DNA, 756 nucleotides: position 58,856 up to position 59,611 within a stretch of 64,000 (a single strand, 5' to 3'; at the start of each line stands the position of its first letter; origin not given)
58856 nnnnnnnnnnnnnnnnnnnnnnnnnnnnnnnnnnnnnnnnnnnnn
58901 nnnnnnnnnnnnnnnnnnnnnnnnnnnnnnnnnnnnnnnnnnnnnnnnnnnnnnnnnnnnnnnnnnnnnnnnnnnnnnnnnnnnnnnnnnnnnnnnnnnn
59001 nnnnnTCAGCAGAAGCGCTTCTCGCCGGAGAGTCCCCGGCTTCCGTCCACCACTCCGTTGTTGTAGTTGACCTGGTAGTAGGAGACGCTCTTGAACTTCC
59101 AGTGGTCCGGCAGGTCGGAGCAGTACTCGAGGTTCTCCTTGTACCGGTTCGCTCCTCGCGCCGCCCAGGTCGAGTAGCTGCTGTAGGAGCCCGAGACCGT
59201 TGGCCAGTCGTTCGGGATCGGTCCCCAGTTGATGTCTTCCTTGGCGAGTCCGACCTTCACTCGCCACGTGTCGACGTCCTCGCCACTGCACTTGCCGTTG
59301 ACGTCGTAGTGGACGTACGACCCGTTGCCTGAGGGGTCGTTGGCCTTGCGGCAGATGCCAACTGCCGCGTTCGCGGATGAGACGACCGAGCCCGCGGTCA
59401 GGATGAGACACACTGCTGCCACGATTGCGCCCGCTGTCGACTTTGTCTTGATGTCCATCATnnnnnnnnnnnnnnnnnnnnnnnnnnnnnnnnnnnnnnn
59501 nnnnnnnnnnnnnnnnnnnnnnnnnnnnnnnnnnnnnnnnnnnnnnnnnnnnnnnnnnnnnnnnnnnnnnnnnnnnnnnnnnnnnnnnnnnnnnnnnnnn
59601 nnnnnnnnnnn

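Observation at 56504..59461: Orphan secreted 4-Cys protein co-transcribed with a LanFEG-like ABC triad: candidate protein antimicrobial plus self-immunity module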

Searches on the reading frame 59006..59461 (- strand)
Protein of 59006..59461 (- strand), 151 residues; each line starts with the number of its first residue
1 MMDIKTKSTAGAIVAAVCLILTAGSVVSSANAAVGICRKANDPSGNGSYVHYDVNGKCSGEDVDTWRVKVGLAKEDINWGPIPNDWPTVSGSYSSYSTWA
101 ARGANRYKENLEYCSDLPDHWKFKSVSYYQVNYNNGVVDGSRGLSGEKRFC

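Call 3: search_protein_families(library=pfam, proteins=[window:59006-59461:-], max_evalue=0.1)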
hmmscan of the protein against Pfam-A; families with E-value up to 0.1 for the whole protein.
window:59006-59461:- (151 aa): 0 families

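Call 5: search_protein_families(library=ncbifam, proteins=[window:59006-59461:-], max_evalue=0.1)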
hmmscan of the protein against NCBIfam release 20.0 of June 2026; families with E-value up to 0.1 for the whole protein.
window:59006-59461:- (151 aa): 0 families

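Call 6: find_homologous_proteins(query=window:59006-59461:-, max_evalue=0.01)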
Query window:59006-59461:- (151 aa): 1 proteins with E <= 0.01 among 19 candidates.
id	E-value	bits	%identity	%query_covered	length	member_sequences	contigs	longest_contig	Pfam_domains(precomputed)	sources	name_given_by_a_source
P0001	1.1e-97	342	100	99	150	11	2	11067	-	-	-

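Call 10: find_encoding_contigs(protein=P0001, flank=10000, max_places=10)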
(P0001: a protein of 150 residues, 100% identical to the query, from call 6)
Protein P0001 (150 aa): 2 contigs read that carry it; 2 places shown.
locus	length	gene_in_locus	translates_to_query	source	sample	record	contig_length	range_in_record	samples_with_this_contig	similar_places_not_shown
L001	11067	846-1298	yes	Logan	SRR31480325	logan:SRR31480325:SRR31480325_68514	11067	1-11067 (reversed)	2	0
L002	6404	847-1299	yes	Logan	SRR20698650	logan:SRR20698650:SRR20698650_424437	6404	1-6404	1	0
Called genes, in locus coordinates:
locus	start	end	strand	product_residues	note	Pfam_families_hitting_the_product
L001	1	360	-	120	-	?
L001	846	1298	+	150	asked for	-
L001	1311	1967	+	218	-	PF13476:AAA_23, PF13555:AAA_29 (weak), PF00005:ABC_tran, PF02463:SMC_N (faint), PF13304:AAA_21 (faint)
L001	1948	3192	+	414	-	-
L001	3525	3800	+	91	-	-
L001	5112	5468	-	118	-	PF12680:SnoaL_2 (weak)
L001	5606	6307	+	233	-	PF00440:TetR_N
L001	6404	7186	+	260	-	PF00106:adh_short, PF01370:Epimerase (weak), PF13561:adh_short_C2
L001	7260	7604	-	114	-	PF11774:Lsr2, PF23359:Lsr2_DNA-bd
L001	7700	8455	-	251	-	PF04029:2-ph_phosp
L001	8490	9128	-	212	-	PF28005:SCO2322 (faint)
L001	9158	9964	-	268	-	PF07155:ECF-ribofla_trS (faint), PF12822:ECF_trnsprt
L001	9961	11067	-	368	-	?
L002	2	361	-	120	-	?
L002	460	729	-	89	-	-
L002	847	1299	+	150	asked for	-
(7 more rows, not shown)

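Call 12: search_protein_families(library=padloc, proteins=[window:59006-59461:-], max_evalue=0.1)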
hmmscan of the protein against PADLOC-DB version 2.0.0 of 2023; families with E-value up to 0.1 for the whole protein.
window:59006-59461:- (151 aa): 0 families

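Call 13: search_protein_families(library=phrogs, proteins=[window:59006-59461:-], max_evalue=0.1)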
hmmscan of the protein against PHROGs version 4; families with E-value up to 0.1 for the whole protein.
window:59006-59461:- (151 aa): 0 families

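Call 19: search_protein_representatives(protein=window:59006-59461:-)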
Query: 151 residues. Proteins with E-value up to 0.001 (for the whole library): 11; up to 1e-10: 9; up to 1e-30: 1. The best 11 are listed.
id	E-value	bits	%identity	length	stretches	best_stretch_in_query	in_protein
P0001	3.4e-98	342.1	100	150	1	2-151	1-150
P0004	1.6e-26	109.2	45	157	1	13-134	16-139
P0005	3.8e-23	98.3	39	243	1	10-146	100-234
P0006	3.2e-20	88.8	41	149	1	12-134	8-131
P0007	4.9e-20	88.2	35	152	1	20-146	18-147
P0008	6.8e-18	81.2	38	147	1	13-134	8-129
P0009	5.9e-16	75.0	39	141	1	23-142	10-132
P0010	1.7e-13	67.0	33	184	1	26-151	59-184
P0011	5.7e-13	65.3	37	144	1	9-136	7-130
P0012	1.1e-09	54.5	39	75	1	77-148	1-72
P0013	2.9e-04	37.0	31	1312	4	32-71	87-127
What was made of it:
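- The secreted-protein family has about 10 clusters among 1.84 billion representative proteins (call 19).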

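Call 20: predict_structure(protein=window:59006-59461:-)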
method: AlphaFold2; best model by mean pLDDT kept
length: 151 residues; sequences in the alignment: 1
mean_pLDDT: 36.3   pTM: 0.23
mean pLDDT of the five models: 36.3, 35.1, 31.4, 30.4, 29.8
residues with pLDDT >= 90: 0; 70-90: 0; 50-70: 0; < 50: 151
segments of 3 or more residues with pLDDT < 50: 1-151
pLDDT, mean of each block of 10 residues (from residue 1): 39 40 31 41 40 42 41 31 31 30 37 38 35 34 33 35
secondary structure, 60 per line:
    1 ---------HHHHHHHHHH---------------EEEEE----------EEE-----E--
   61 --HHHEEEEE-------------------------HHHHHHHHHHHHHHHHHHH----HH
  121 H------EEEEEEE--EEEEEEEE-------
elements in order: H10-19 E35-39 E50-52 E66-70 H96-114 E128-134 E137-144
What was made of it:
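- Tried and rejected: A single-sequence AlphaFold run was useless (pLDDT 36, call 20).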

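Call 23: find_related_loci(query=A1, collection=genome_contigs, flank=7000)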
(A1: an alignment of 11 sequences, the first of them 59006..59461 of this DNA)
Query A1 (151 aa) in genome_contigs; peptide patterns used: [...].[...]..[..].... (x = any residue, [..] = any of these).
8 stretches matched a pattern, but none encodes a relative of the query by tblastn (E <= 1e-3).
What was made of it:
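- It is absent from 185,579 species-representative genomes (call 23). The cassette is tiny, rare and mobile, which is unusual for envelope biogenesis (calls 19, 23).
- Tried and rejected: The motif scan of GTDB species-representative genomes gave no relative (call 23).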

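Call 24: find_homologous_proteins(query=A1, max_evalue=0.01)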
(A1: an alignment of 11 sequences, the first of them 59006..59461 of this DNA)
Query A1 (11 sequences) (151 aa, profile of the alignment): 6 proteins with E <= 0.01 among 8000 candidates.
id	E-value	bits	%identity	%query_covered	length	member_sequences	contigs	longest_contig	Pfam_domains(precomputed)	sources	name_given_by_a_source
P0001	6.0e-58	213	100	99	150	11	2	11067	-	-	-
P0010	1.7e-49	185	33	92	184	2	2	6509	-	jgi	jgi:hypothetical protein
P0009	8.1e-47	177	35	91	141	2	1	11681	-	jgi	-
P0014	7.8e-46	173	36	91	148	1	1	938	-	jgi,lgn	-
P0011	3.4e-42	162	33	99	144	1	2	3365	-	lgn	-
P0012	4.6e-28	116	39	50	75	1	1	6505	-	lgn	-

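Call 25: find_encoding_contigs(protein=P0009, flank=10000)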
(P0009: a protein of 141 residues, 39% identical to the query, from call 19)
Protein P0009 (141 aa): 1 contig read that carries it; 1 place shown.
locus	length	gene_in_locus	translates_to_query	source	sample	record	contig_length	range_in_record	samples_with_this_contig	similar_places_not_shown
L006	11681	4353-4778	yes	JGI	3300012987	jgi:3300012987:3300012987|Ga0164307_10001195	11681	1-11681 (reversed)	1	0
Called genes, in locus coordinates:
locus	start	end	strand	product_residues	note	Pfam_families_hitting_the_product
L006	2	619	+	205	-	?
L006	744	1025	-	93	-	-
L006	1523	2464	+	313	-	PF14279:HNH_5 (weak)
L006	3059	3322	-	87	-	-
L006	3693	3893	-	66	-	-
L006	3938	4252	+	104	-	-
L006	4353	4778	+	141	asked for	-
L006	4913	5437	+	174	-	PF00005:ABC_tran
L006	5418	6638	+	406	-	-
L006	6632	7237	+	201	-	-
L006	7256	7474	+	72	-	-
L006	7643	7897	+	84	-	-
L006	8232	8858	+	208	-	-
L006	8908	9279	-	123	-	-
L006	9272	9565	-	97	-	PF12840:HTH_20 (faint)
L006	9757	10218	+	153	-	-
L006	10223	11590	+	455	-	PF01381:HTH_3, PF13432:TPR_16 (faint), PF13560:HTH_31, PF07719:TPR_2 (faint)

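Call 26: find_encoding_contigs(protein=P0010, flank=10000)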
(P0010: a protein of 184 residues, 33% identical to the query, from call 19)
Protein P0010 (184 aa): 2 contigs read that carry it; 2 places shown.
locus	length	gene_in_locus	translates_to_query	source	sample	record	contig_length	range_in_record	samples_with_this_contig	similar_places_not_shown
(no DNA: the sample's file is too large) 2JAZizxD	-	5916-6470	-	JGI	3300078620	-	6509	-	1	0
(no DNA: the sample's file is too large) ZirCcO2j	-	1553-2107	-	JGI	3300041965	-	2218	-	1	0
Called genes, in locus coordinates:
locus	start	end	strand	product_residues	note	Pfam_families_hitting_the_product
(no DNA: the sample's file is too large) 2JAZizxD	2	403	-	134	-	?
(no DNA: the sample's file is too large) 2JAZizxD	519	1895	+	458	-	PF00392:GntR, PF13545:HTH_Crp_2 (faint), PF00155:Aminotran_1_2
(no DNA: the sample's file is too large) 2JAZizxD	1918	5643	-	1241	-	PF13560:HTH_31, PF20703:nSTAND1, PF13191:AAA_16, PF23381:Beta-prop_IFT122_1st, PF23389:Beta-prop_WDR19_1st, PF24105:Beta-prop_CAF1B_HIR1, PF24796:WDR55, PF24805:EIF3I, +131 more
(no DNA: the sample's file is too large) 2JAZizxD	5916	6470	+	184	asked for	-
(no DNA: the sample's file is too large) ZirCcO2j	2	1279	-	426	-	?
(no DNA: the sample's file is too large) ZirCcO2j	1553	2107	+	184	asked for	-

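Call 27: find_encoding_contigs(protein=P0012, flank=10000)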
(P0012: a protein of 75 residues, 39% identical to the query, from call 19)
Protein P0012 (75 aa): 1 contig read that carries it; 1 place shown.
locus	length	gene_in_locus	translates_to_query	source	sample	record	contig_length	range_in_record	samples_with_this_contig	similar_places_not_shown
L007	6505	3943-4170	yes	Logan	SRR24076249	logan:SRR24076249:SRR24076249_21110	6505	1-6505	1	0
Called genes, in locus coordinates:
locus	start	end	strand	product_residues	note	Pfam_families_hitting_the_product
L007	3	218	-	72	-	?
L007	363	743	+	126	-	-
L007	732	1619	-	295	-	PF00756:Esterase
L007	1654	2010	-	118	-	-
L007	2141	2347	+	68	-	-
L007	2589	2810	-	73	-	-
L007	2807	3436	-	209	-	-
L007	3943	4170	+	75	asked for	-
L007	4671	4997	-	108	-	-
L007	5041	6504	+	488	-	?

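Call 28: find_encoding_contigs(protein=P0011, flank=10000)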
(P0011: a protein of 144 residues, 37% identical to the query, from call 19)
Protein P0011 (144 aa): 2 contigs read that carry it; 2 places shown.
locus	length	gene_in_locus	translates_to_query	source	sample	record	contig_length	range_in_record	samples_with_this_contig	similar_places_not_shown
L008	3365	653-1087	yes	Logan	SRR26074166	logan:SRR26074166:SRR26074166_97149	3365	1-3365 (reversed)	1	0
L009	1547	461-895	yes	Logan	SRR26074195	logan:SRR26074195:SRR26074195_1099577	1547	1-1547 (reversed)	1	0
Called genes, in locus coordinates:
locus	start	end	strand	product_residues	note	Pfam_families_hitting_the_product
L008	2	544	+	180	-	?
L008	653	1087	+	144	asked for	-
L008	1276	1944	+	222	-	PF13191:AAA_16 (weak), PF00005:ABC_tran, PF02463:SMC_N (weak), PF13476:AAA_23 (faint), PF13304:AAA_21 (faint)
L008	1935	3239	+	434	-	-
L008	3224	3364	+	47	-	?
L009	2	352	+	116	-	?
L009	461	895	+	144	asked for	-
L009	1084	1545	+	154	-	?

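Call 29: find_related_loci(query=A1, collection=metagenome_contigs, flank=8000)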
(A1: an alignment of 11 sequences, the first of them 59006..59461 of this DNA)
Query A1 (151 aa) in metagenome_contigs; peptide patterns used: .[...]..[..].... (x = any residue, [..] = any of these).
83 stretches matched a pattern; 2 encode a relative of the query (tblastn E <= 1e-3); 2 distinct loci.
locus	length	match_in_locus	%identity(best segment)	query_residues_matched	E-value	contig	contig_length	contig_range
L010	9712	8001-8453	94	1-151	1e-96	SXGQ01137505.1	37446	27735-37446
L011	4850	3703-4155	92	1-151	4e-94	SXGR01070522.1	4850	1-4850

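Call 30: find_related_loci(query=A1, collection=viral_contigs, flank=8000)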
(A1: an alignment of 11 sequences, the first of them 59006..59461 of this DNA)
Query A1 (151 aa) in viral_contigs; peptide patterns used: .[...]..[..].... (x = any residue, [..] = any of these).
3 stretches matched a pattern, but none encodes a relative of the query by tblastn (E <= 1e-3).
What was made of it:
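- Tried and rejected: Viral contigs gave no relative (call 30).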

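Call 46: predict_structure(alignment_id=A2)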
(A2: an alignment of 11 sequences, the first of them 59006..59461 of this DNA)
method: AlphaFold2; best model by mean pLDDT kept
length: 151 residues; sequences in the alignment: 11
mean_pLDDT: 83.4   pTM: 0.71
mean pLDDT of the five models: 83.4, 83.3, 82.2, 82.1, 79.0
residues with pLDDT >= 90: 106; 70-90: 11; 50-70: 5; < 50: 29
segments of 3 or more residues with pLDDT < 50: 1-3, 7-31
pLDDT, mean of each block of 10 residues (from residue 1): 49 44 41 74 94 96 96 95 94 97 98 93 96 92 91 86
secondary structure, 60 per line:
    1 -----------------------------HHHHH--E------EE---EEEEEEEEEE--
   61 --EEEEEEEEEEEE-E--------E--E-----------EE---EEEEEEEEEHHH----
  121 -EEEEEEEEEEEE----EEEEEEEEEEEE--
elements in order: H30-34 E49-58 E63-74 E105-113 E122-133 E138-149
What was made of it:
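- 59006..59365 (-): Mature secreted domain of about 119 aa (stop codon included in these coordinates). It is an all-beta domain with 4 conserved Cys (C37, C58, C114 and the C-terminal C151) and a conserved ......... loop. The AlphaFold model has pLDDT above 90 over residues 40-150 (call 46).
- The secreted partner has no hydrolase or coiled-coil domain (calls 3, 46).
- Tried and rejected: The 11-sequence alignment gave a confident model (call 46).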

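Call 48: fold_search(model_id=the predicted structure, library=pdb)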
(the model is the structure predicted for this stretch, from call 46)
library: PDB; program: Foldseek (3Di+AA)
matches with E <= 10: 1391; with E <= 0.001: 1
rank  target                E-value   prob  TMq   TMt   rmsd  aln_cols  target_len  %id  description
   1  7mit_A                8.9e-04  1.00  0.37  0.19   6.3       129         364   11  Vascular KATP channel: Kir6.1 SUR2B propeller-like conformation 1 (released 2021-10-13)
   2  7mjp_C                1.2e-03  1.00  0.35  0.19   7.4       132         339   10  Vascular KATP channel: Kir6.1 SUR2B propeller-like conformation 2 (released 2021-10-13)
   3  2ic2_B                1.4e-03  1.00  0.36  0.44   5.5       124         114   10  Crystal Structure of the First FNIII Domain of Ihog (released 2006-10-24)
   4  5cl2_A                1.7e-03  1.00  0.35  0.25   7.2       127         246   11  Crystal structure of Spo0M, sporulation control protein, from Bacillus subtilis. (released 2015-12-16)
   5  7u7m_B                1.9e-03  1.00  0.39  0.21   7.8       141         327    8  Cryo-EM structure of the pancreatic ATP-sensitive potassium channel in the presence of carbamazepine and ATP with Kir6 (released 2022-08-31)
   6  7tys_B                1.9e-03  1.00  0.39  0.21   7.8       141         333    8  Cryo-EM structure of the pancreatic ATP-sensitive potassium channel bound to ATP and repaglinide with Kir6.2-CTD in th (released 2022-08-31)
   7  7mjo_C                2.3e-03  1.00  0.35  0.19   7.3       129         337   10  Vascular KATP channel: Kir6.1 SUR2B quatrefoil-like conformation 1 (released 2021-10-13)
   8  7mit_B                2.4e-03  0.99  0.34  0.19   6.5       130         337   11  Vascular KATP channel: Kir6.1 SUR2B propeller-like conformation 1 (released 2021-10-13)
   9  7u7m_C                2.5e-03  1.00  0.37  0.21   7.9       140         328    8  Cryo-EM structure of the pancreatic ATP-sensitive potassium channel in the presence of carbamazepine and ATP with Kir6 (released 2022-08-31)
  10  7tys_C                2.5e-03  1.00  0.37  0.20   7.9       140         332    8  Cryo-EM structure of the pancreatic ATP-sensitive potassium channel bound to ATP and repaglinide with Kir6.2-CTD in th (released 2022-08-31)
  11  7u1s_A                2.8e-03  1.00  0.39  0.19   7.7       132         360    8  Cryo-EM structure of the pancreatic ATP-sensitive potassium channel bound to ATP and repaglinide with SUR1-out conform (released 2022-08-31)
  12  7tys_D                3.0e-03  1.00  0.38  0.21   6.9       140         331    8  Cryo-EM structure of the pancreatic ATP-sensitive potassium channel bound to ATP and repaglinide with Kir6.2-CTD in th (released 2022-08-31)
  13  7uaa_A                3.1e-03  1.00  0.39  0.21   7.8       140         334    8  CryoEM structure of the pancreatic ATP-sensitive potassium channel in the ATP-bound state with Kir6.2-CTD in the up co (released 2022-08-31)
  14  9dfx_B                3.3e-03  1.00  0.38  0.21   7.5       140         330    9  Cryo-EM structure of a SUR1/Kir6.2 ATP-sensitive potassium channel in the presence of Aekatperone in the closed confor (released 2025-02-12)
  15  5cl2_B                3.3e-03  0.99  0.34  0.24   7.1       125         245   11  Crystal structure of Spo0M, sporulation control protein, from Bacillus subtilis. (released 2015-12-16)
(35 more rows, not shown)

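Call 49: search_solved_structures(query=A2, max_evalue=10)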
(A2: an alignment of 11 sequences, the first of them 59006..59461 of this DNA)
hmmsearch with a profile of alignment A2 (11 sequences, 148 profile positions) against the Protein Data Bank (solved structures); distinct sequences matched with E-value up to 10: 10.
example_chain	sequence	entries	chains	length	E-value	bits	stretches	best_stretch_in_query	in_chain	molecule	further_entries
9j07_A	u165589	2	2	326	0.12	15.3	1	14-67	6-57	feruloyl esterase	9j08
9i1w_Ll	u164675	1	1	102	0.15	15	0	61-93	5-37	Ribosomal protein eL39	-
8j7e_A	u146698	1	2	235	0.2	14.6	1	16-54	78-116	Antibody 1b3 Fab Heavy chain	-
8yns_H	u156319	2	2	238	0.2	14.6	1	16-54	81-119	Antibody 1B3 Fab heavy chain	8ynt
8w9h_H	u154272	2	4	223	0.25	14.3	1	13-55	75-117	anti-human CLEC12A antibody 50C1 Fab Heavy chain | Anti-human CLEC12A antibody 50C1 heavy chain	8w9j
7m3i_A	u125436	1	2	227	0.26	14.3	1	19-54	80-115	CV2-75 Fab Heavy chain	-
9j05_B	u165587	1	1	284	0.31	14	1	16-54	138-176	Antibody 1b3 Fab Heavy chain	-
3j8v_H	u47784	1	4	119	0.32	14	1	13-54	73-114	H16.14J heavy chain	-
4v2a_A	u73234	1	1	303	0.58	13.1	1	85-113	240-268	NETRIN RECEPTOR UNC5A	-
8ptw_CV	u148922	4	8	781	0.81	12.6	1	58-96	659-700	Pre-rRNA-processing protein RIX1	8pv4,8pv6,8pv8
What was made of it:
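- Tried and rejected: A PDB profile search gave only noise (call 49).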
